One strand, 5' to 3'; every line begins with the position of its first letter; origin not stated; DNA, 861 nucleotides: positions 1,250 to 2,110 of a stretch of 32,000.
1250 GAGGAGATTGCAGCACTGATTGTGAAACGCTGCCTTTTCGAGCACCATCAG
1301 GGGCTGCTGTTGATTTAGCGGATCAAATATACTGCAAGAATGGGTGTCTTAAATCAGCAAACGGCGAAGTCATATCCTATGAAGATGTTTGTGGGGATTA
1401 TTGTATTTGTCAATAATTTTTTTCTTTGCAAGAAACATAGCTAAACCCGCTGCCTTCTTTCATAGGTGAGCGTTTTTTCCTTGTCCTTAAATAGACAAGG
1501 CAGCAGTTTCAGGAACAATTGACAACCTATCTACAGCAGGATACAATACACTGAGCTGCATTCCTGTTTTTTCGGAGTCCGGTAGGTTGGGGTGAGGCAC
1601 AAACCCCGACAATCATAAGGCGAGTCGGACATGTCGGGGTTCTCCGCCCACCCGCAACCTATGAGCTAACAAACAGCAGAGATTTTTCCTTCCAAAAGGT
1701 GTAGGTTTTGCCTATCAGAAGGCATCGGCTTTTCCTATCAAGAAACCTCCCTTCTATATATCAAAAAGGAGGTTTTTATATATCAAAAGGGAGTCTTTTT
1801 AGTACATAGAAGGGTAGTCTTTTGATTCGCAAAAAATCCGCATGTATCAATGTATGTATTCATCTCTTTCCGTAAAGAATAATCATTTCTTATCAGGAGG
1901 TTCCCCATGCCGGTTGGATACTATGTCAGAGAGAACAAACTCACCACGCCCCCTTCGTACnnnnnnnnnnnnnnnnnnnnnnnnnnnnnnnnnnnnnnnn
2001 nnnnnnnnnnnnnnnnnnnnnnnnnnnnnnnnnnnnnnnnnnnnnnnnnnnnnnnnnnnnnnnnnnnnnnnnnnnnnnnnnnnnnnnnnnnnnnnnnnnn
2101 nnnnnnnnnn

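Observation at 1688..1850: Six tandem ~23-bp iteron-like repeats running directly into the promoter of the HU-like ORF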

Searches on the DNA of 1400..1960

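Call 54: search_rna_families(source=window, start=1400, end=1960, threshold=evalue, max_evalue=10)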
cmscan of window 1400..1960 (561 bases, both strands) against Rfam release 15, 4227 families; matches with E-value up to 10: 20.
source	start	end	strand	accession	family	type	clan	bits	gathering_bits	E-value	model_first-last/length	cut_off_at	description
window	1736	1827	-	RF04225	MIR7502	Gene; miRNA;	-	27.2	71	0.59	1-143/143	no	MIR7502 microRNA precursor family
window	1736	1827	+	RF01024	mir-944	Gene; miRNA;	-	24.8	100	0.048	1-88/88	no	mir-944 microRNA precursor family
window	1714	1788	+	RF02362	Yfr10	Gene; sRNA;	-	24.7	43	0.22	1-78/78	no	Cyanobacterial functional RNA 10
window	1737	1840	-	RF00515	PyrR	Cis-reg;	-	23.1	54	0.68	1-115/115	no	PyrR binding site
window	1730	1826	-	RF02362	Yfr10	Gene; sRNA;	-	20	43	2.1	1-78/78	no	Cyanobacterial functional RNA 10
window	1601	1651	-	RF03143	S15-Halobacteria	Cis-reg; leader;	CL00121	19.2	49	0.23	1-66/66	no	S15-Halobacteria ribosomal protein leader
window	1724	1786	-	RF02445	SpR14_sRNA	Gene; sRNA;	-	19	50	7.1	1-80/80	no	Streptococcus sRNA SpR14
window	1735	1805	-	RF02371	PyrG_leader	Cis-reg; leader;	-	18.9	65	7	1-78/78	no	PyrG leader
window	1740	1824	-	RF03483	MIR319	Gene; miRNA;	-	17.7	54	0.67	1-92/92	no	MIR319 microRNA precursor family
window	1723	1842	-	RF04174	MIR4208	Gene; miRNA;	-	17.7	140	5.5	1-191/191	no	MIR4208 microRNA precursor family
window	1728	1834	+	RF04246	MIR169_8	Gene; miRNA;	CL00098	17.4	107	1.9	1-137/137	no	MIR169_8 microRNA precursor family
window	1747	1870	+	RF01821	RsaH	Gene; sRNA;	-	16.6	50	5.2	1-123/123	no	RNA Staph. aureus H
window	1742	1841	-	RF01820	RsaE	Gene; sRNA;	-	16.4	79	4.1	1-112/112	no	RNA Staph. aureus E (RoxS)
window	1828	1902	+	RF02407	snoR122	Gene; snRNA; snoRNA; CD-box;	-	16.1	36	5.2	1-74/74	no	Small nucleolar RNA snoR122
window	1745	1820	+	RF04154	mir-1277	Gene; miRNA;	-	15.8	81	6.7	1-78/78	no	mir-1277 microRNA precursor family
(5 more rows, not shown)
